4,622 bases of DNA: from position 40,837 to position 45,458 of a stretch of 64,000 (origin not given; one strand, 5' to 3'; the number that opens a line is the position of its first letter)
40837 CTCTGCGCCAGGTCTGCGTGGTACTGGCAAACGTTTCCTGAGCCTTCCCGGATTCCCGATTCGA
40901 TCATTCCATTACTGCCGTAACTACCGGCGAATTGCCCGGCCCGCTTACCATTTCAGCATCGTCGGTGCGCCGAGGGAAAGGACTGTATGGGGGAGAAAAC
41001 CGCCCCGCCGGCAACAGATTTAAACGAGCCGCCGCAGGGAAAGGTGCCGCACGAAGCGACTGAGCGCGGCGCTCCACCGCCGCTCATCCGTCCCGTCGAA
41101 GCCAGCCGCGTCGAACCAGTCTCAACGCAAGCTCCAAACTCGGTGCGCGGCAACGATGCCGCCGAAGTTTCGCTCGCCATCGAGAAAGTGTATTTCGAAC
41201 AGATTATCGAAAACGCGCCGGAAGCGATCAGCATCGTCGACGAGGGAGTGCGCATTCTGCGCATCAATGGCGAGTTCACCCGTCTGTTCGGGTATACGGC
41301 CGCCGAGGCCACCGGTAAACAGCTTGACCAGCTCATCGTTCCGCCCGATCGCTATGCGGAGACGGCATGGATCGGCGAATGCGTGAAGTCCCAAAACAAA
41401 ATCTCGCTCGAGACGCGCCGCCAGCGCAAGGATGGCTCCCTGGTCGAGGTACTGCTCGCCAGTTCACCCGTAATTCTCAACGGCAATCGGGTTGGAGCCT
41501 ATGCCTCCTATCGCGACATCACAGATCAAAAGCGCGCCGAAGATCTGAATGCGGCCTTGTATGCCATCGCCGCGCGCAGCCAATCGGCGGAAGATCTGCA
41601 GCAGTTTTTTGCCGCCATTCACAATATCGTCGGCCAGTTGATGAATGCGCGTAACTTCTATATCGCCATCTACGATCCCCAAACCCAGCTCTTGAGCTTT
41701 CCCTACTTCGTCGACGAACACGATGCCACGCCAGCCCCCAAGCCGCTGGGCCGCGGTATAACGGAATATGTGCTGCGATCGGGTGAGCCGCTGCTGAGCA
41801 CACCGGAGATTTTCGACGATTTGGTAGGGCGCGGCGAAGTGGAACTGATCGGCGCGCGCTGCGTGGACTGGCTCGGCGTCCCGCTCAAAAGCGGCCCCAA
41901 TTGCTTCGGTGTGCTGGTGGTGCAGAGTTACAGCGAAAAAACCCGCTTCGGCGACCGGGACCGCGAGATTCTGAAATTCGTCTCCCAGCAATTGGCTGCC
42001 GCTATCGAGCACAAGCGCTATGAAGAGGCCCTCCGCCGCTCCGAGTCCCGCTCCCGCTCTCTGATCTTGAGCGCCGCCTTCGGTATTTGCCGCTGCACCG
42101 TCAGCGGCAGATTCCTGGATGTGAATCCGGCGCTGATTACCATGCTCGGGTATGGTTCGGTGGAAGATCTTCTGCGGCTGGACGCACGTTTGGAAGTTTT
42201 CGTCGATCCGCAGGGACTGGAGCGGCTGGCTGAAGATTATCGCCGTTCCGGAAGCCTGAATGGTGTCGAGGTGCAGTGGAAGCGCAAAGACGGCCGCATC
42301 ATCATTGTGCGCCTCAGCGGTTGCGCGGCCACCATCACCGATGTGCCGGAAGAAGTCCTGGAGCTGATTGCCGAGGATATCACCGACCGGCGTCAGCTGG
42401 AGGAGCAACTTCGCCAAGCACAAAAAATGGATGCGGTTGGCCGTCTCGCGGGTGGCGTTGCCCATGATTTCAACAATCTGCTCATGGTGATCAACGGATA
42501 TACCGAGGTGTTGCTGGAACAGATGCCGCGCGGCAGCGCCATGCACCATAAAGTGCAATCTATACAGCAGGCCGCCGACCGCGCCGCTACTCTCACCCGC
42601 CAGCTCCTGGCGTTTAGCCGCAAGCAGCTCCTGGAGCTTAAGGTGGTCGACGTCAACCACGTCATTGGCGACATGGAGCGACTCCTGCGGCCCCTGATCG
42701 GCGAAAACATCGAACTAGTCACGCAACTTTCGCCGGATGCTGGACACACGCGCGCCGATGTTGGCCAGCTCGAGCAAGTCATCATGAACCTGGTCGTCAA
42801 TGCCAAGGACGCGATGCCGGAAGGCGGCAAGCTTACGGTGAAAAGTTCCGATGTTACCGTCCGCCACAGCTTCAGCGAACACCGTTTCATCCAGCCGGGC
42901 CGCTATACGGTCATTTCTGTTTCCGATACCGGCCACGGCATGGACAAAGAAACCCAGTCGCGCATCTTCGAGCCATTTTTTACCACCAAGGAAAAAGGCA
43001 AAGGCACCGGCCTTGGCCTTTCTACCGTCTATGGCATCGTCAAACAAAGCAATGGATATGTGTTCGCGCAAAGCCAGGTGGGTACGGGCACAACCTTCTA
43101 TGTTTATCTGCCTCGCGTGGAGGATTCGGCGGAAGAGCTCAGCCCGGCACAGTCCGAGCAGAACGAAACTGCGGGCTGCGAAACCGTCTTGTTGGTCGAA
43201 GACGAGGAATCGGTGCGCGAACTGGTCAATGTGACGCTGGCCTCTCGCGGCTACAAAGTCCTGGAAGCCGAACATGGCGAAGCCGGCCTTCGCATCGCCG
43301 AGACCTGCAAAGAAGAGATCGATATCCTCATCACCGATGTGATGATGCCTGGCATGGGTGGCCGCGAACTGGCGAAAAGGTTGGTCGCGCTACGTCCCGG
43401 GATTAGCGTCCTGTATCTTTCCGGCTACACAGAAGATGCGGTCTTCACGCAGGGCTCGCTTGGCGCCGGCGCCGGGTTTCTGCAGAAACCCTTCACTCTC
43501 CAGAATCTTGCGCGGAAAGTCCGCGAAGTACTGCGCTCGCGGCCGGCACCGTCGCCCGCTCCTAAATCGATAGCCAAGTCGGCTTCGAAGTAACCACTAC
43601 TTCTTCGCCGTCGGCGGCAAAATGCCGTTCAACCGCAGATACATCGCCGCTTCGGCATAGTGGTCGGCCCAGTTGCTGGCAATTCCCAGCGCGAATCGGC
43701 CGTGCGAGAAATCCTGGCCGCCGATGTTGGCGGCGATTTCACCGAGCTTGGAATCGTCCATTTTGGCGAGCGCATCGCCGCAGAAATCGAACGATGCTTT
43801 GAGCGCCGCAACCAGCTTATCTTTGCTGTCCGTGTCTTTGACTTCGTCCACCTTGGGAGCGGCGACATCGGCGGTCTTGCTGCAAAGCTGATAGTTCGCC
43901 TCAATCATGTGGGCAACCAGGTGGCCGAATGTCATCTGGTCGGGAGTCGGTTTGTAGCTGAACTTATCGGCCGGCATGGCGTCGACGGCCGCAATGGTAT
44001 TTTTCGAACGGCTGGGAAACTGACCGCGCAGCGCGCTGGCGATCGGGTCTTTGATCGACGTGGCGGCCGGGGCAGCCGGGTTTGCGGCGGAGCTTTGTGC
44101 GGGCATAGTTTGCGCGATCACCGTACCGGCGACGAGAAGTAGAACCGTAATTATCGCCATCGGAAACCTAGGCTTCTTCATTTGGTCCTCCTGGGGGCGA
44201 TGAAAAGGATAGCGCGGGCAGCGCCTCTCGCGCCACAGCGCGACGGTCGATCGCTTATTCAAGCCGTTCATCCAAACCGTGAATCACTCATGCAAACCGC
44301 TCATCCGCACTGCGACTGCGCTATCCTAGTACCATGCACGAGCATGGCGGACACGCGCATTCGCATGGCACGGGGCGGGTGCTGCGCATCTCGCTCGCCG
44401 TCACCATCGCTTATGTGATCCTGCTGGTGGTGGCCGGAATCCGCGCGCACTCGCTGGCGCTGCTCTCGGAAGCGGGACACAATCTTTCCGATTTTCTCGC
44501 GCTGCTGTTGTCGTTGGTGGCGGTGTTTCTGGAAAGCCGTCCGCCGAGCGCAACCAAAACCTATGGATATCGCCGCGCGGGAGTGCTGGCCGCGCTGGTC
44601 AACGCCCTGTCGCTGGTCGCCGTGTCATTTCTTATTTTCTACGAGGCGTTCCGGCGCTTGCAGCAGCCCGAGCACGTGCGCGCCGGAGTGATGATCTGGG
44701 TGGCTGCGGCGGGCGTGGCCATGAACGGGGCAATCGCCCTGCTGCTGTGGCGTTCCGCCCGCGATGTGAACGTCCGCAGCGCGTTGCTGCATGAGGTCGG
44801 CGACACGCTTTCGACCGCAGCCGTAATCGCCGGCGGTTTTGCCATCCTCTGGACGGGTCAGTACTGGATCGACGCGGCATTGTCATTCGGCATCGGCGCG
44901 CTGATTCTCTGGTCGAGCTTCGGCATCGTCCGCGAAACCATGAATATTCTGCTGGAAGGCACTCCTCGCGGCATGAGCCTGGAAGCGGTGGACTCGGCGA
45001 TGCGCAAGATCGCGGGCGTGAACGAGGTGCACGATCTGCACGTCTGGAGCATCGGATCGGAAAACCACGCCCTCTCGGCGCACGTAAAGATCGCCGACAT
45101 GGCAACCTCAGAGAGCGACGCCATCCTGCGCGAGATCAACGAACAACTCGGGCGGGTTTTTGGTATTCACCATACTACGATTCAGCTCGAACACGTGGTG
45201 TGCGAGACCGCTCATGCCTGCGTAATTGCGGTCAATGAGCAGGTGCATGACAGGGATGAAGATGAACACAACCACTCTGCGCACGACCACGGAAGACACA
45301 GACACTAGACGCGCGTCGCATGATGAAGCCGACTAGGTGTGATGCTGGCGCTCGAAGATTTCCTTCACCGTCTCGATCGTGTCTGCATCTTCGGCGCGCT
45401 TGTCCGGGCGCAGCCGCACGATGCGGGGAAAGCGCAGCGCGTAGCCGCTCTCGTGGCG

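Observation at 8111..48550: Family of intergenic hairpins whose arms are tandem 7-8-nt arrays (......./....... plus locus-specific units), oriented relative to the downstream start codon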

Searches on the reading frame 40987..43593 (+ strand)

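Call 98: search_protein_families(library=pfam, proteins=[window:40987-43593:+], max_evalue=0.00001)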
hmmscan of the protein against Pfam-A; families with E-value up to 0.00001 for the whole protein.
window:40987-43593:+ (868 aa): 10 families
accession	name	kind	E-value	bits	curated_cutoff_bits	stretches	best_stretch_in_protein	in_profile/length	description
PF02518.31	HATPase_c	-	8.1e-23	81.4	26.4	1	591-710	2-109/111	Histidine kinase-, DNA gyrase B-, and HSP90-like ATPase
PF00989.32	PAS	-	9.2e-22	77.6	22.6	1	70-178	3-113/113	PAS fold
PF13426.13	PAS_9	-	5.9e-21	75.1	27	2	78-180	1-103/103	PAS domain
PF00072.30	Response_reg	-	7.8e-20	71.5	30.2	1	734-845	1-110/111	Response regulator receiver domain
PF13188.13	PAS_8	-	1.6e-16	60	21.8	1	70-122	3-55/65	PAS domain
PF13185.12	GAF_2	-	4.6e-15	56.5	28.6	1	202-341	2-136/136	GAF domain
PF08447.18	PAS_3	-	3.8e-12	46.8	25.6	1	91-156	2-69/89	PAS fold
PF01590.32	GAF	-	1.5e-11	45.4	22.4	1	203-340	1-133/133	GAF domain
PF08448.16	PAS_4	-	2.5e-09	37.8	23.1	1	75-183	2-110/110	PAS fold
PF00512.31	HisKA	-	4.1e-09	36.8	26.9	1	485-547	3-64/66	His Kinase A (phospho-acceptor) domain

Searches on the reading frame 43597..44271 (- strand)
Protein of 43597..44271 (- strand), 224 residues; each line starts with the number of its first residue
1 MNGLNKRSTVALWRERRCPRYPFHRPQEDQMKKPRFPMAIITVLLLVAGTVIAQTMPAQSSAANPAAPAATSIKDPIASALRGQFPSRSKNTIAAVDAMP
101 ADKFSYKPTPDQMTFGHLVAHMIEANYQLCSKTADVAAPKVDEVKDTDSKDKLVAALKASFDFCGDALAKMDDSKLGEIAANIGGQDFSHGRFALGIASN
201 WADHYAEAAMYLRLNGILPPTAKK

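Call 98: search_protein_families(library=pfam, proteins=[window:43597-44271:-], max_evalue=0.00001)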
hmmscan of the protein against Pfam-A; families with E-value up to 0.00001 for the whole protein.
window:43597-44271:- (224 aa): 1 family
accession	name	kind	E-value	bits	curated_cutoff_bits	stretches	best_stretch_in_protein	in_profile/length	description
PF12867.12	DinB_2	-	4.7e-09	37.2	24.8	1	90-207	7-127/128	DinB superfamily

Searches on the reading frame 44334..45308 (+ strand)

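Call 98: search_protein_families(library=pfam, proteins=[window:44334-45308:+], max_evalue=0.00001)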
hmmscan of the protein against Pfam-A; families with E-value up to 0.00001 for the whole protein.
window:44334-45308:+ (324 aa): 2 families
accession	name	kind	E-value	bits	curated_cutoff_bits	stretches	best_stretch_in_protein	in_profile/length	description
PF01545.26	Cation_efflux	-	4.1e-37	128.3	26.6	1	17-207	1-198/198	Cation efflux family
PF16916.11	ZT_dimer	-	1.9e-14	53.8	26.7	1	212-287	2-77/78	Dimerisation domain of Zinc Transporter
